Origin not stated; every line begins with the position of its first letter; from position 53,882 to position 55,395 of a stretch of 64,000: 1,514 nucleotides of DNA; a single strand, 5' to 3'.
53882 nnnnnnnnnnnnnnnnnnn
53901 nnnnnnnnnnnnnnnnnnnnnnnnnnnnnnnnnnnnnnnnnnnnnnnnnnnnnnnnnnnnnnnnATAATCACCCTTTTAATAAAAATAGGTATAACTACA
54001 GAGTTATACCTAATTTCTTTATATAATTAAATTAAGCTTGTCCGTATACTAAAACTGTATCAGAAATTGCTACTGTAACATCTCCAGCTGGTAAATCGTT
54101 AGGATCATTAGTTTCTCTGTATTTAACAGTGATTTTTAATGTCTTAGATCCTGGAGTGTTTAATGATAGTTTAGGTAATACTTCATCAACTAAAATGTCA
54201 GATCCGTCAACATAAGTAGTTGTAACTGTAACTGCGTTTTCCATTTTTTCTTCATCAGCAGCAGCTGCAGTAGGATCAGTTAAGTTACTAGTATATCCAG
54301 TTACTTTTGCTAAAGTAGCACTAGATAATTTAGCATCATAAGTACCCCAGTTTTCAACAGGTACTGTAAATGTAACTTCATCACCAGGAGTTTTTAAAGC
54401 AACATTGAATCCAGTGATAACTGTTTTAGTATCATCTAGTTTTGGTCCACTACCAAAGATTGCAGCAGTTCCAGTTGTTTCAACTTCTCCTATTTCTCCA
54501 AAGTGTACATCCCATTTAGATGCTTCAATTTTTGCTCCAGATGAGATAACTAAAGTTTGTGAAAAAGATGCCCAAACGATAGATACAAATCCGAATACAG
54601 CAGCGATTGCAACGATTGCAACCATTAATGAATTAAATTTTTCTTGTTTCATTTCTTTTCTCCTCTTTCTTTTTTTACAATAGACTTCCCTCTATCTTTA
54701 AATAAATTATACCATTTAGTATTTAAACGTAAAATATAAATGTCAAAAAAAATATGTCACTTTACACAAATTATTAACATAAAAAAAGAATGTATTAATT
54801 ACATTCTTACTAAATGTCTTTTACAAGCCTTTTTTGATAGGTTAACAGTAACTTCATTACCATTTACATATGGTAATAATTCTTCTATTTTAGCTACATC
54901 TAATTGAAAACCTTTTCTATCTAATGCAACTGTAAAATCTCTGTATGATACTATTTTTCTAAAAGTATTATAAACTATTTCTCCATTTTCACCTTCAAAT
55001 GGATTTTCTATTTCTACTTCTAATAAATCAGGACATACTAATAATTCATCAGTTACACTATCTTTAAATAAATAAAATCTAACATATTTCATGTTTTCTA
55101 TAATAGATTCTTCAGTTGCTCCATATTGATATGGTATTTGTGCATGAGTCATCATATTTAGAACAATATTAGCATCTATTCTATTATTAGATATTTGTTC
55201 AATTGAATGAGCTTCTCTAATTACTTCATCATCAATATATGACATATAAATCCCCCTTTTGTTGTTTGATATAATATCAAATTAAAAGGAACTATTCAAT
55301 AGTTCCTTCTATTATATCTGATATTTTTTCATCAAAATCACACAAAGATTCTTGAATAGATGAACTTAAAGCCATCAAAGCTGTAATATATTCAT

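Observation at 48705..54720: Candidate SipW-dependent surface-fibre/secretion locus: three cognate-signal proteins, a fusion peptidase and a wall hydrolase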

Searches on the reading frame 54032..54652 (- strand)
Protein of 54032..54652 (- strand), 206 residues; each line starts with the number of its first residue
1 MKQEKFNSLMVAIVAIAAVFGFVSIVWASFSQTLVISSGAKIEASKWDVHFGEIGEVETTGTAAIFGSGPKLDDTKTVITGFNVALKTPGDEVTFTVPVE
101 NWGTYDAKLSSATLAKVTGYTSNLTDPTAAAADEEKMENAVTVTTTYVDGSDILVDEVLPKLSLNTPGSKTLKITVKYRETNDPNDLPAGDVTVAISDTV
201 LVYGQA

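Call 3: search_protein_families(library=pfam, proteins=[window:54032-54652:-], max_evalue=0.1)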
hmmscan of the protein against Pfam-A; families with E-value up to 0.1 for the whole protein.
window:54032-54652:- (206 aa): 1 family
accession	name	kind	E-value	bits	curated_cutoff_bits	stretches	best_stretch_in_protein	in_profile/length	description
PF17966.7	Muc_B2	-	0.089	13.8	23.5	0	91-146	41-97/100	Muc B2-like domain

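Call 4: search_protein_families(library=ncbifam, proteins=[window:54032-54652:-], max_evalue=0.1)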
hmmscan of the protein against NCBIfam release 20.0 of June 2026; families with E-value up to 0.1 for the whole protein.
window:54032-54652:- (206 aa): 0 families

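Call 27: find_homologous_proteins(query=window:54032-54652:-)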
Query window:54032-54652:- (206 aa): 20 proteins with E <= 0.001 among 529 candidates.
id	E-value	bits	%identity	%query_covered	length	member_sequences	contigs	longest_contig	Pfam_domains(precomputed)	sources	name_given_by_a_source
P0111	3.8e-124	430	99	100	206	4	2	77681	-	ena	-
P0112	3.5e-102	358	83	100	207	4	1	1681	-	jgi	jgi:hypothetical protein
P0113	1.9e-56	209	56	100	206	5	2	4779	-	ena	-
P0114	1.2e-55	206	54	100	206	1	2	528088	-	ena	-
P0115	1.3e-55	206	54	100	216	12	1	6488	-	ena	-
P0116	3.1e-54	202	55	100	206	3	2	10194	-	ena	-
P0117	8.2e-54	200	54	100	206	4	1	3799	-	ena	-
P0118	4.4e-53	198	53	100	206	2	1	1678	-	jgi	-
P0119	5.8e-50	188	53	100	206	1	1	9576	-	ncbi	-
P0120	3.1e-49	185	51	100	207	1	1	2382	-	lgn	-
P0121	1.0e-48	184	50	100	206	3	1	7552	-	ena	-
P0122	8.0e-47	177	53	100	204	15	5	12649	-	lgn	-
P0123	1.5e-46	177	50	100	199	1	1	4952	-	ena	-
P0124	6.3e-44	168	51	100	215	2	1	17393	-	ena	-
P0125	7.8e-42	161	48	100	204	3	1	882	-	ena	-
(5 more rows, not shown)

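Call 30: search_solved_structures(query=A3, max_evalue=10, show_alignments=2)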
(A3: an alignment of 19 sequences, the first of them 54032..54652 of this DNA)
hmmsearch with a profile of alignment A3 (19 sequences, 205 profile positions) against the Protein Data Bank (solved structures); distinct sequences matched with E-value up to 10: 3.
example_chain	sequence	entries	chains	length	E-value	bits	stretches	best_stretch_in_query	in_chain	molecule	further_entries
5x7g_A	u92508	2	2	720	0.059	16.6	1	66-105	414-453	Cycloisomaltooligosaccharide glucanotransferase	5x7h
6nud_A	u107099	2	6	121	0.44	13.7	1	99-162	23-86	CRISPR system Cms protein Csm2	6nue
6ifk_D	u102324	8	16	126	1.8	11.7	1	109-162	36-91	Type III-A CRISPR-associated protein Csm2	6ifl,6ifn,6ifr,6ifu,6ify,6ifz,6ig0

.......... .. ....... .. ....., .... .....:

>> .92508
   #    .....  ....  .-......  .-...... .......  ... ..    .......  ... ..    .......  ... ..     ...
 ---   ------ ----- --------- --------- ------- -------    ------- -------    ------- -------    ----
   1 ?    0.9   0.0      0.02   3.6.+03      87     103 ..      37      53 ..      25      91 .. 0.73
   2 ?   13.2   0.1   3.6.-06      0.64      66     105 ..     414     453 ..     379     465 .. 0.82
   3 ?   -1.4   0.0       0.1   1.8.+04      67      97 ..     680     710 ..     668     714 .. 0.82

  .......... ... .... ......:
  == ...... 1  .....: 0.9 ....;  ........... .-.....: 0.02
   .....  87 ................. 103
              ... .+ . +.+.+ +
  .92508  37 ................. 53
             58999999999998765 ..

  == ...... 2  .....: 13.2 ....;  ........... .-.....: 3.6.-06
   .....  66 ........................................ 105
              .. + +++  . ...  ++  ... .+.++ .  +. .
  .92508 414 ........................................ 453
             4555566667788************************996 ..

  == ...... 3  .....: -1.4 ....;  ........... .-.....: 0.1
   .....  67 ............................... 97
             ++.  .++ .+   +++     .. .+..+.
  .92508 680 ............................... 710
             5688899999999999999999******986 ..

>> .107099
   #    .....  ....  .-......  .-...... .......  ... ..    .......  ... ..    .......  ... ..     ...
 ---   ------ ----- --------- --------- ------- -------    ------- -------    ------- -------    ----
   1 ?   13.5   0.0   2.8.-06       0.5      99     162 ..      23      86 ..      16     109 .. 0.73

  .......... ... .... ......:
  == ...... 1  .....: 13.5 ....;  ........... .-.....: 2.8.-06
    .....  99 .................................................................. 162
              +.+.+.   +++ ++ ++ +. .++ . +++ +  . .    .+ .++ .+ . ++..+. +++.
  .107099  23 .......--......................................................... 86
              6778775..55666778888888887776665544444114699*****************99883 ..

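Call 37: predict_structure(alignment_id=A3)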
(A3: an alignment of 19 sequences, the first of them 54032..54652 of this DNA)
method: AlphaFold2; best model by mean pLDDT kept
length: 206 residues; sequences in the alignment: 19
mean_pLDDT: 82.7   pTM: 0.73
mean pLDDT of the five models: 82.7, 80.6, 80.6, 79.6, 76.0
residues with pLDDT >= 90: 140; 70-90: 25; 50-70: 8; < 50: 33
segments of 3 or more residues with pLDDT < 50: 1-32
pLDDT, mean of each block of 10 residues (from residue 1): 36 33 38 57 80 95 90 94 91 97 94 94 96 92 96 95 94 96 89 94 89
secondary structure, 60 per line:
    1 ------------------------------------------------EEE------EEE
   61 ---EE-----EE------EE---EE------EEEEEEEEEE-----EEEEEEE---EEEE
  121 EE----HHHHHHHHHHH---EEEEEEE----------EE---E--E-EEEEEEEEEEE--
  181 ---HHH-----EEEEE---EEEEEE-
elements in order: E49-51 E58-60 E92-101 E107-113 E117-122 H127-137 E141-147 E168-178 E192-196 E200-205

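Call 39: fold_search(model_id=the predicted structure, library=pdb)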
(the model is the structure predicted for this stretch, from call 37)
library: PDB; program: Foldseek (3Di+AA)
matches with E <= 10: 749; with E <= 0.001: 0
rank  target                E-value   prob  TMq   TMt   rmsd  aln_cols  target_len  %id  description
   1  8aur_A                1.9e-03  1.00  0.34  0.31  11.9       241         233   10  Cryo-EM structure of a TasA fibre (released 2022-11-30)
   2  3bfq_G                1.3e-02  0.95  0.28  0.39  11.1       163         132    8  Crystal structure of truncated FimG (FimGt) in complex with the donor strand peptide of FimF (DSF) (released 2008-03-04)
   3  9p0a_C                1.9e-02  0.99  0.42  0.45  13.4       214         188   10  Structure of Natrinema sp. J7-2 Tafi pilus (released 2025-07-23)
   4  5iqm_A                2.1e-02  0.92  0.29  0.40  10.9       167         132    8  Crystal structure of the E. coli type 1 pilus subunit FimG (engineered variant with substitution Q134E; N-terminal Fim (released 2016-07-06)
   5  4y2n_C                2.3e-02  0.85  0.29  0.38  18.4       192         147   10  Structure of CFA/I pili major subunit CfaB trimer (released 2016-08-10)
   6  5iqo_A                2.7e-02  0.91  0.29  0.41  10.9       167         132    7  Crystal structure of the E. coli type 1 pilus subunit FimG (engineered variant with substitutions Q134E and S138E; N-t (released 2016-07-06)
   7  9fwz_E                2.8e-02  0.66  0.23  0.30  10.5       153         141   11  Cryo-EM structure of the type 1 pilus assembly platform as part of the FimA-bound chaperone-usher pilus complex (Local (released 2025-06-04)
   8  2wmp_B                3.4e-02  0.82  0.28  0.42  12.3       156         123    9  Structure of the E. coli chaperone PapD in complex with the pilin domain of the PapGII adhesin (released 2010-08-25)
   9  4y2l_F                3.4e-02  0.72  0.25  0.31  17.7       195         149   11  Structure of CFA/I pili major subunit CfaB trimer (released 2016-08-10)
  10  1n12_C                3.6e-02  0.54  0.23  0.30  11.3       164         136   16  Crystal structure of the PapE (N-terminal-deleted) pilus subunit bound to a peptide corresponding to the N-terminal ex (released 2002-12-11)
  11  3jwn_G                4.0e-02  0.92  0.31  0.40  10.5       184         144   11  Complex of FimC, FimF, FimG and FimH (released 2010-06-16)
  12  2dwx_A                4.5e-02  0.92  0.26  0.38  10.1       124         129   10  Co-crystal Structure Analysis of GGA1-GAE with the WNSF motif (released 2007-04-17)
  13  4y2l_B                4.7e-02  0.80  0.28  0.36  16.9       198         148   10  Structure of CFA/I pili major subunit CfaB trimer (released 2016-08-10)
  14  1na8_A                5.5e-02  0.92  0.26  0.33   8.9       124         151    9  Crystal structure of ADP-ribosylation factor binding protein GGA1 (released 2003-07-29)
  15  3me0_B                5.5e-02  0.80  0.30  0.44  11.9       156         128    7  Structure of the E. coli chaperone PAPD in complex with the pilin domain of the PapGII adhesin (released 2011-04-27)
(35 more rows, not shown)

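Call 55: search_solved_structures(query=A5, max_evalue=10, show_alignments=3)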
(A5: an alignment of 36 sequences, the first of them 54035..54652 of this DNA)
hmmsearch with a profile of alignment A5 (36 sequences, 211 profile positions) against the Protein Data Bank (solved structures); distinct sequences matched with E-value up to 10: 4.
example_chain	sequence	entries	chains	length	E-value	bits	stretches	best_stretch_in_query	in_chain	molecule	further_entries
9sj2_C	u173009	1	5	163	2.7e-08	37.3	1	35-189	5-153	AbpX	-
9rhp_A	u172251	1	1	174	5.3e-07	33.1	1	46-189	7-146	Archaeal bundling protein X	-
2wnx_A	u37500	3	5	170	0.63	13.2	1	91-143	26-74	GLYCOSIDE HYDROLASE, FAMILY 9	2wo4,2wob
5mrv_A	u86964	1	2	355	1.1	12.4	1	94-123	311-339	Carboxypeptidase O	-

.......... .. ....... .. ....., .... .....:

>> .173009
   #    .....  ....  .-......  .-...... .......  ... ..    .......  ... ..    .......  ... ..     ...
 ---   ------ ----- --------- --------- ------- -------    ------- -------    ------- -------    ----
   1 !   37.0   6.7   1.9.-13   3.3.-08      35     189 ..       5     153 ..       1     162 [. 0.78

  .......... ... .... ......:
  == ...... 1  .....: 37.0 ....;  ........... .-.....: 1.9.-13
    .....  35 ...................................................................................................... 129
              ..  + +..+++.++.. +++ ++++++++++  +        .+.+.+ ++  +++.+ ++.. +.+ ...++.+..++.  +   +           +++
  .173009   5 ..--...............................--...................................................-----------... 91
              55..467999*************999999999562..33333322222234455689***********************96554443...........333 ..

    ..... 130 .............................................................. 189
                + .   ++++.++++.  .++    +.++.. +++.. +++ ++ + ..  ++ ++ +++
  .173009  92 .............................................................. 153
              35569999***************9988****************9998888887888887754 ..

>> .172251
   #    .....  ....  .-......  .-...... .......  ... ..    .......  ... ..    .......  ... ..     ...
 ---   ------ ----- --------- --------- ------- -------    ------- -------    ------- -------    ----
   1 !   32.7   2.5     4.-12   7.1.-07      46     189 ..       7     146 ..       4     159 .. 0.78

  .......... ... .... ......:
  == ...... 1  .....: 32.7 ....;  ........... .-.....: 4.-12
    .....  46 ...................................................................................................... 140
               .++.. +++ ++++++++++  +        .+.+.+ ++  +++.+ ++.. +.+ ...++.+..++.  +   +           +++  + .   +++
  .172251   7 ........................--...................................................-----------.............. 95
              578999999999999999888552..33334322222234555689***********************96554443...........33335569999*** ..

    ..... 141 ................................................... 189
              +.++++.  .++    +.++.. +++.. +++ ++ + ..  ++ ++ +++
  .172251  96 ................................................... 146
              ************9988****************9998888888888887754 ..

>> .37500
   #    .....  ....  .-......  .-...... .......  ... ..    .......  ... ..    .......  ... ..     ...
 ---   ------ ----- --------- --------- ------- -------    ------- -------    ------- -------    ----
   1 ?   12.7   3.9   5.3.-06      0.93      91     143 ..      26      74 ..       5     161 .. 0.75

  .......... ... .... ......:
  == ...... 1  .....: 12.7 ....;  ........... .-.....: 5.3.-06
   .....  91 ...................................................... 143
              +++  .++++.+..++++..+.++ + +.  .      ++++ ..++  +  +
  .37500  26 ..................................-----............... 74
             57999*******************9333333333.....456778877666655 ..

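Call 92: search_solved_structures(query=A9, max_evalue=10, show_alignments=1)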
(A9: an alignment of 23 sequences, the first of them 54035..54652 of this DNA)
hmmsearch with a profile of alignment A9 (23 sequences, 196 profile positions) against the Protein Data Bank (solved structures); distinct sequences matched with E-value up to 10: 0.

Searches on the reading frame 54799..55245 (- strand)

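Call 3: search_protein_families(library=pfam, proteins=[window:54799-55245:-], max_evalue=0.1)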
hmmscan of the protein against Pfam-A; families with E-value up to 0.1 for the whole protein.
window:54799-55245:- (148 aa): 0 families

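Call 4: search_protein_families(library=ncbifam, proteins=[window:54799-55245:-], max_evalue=0.1)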
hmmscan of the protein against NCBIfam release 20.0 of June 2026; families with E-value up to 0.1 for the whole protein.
window:54799-55245:- (148 aa): 1 family
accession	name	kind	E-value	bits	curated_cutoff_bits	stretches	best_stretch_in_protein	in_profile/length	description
TIGR03013.1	EpsB_2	subfamily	0.0028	16.8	393.35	1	34-71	392-429/443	TIGR03013 family XrtA/PEP-CTERM system glycosyltransferase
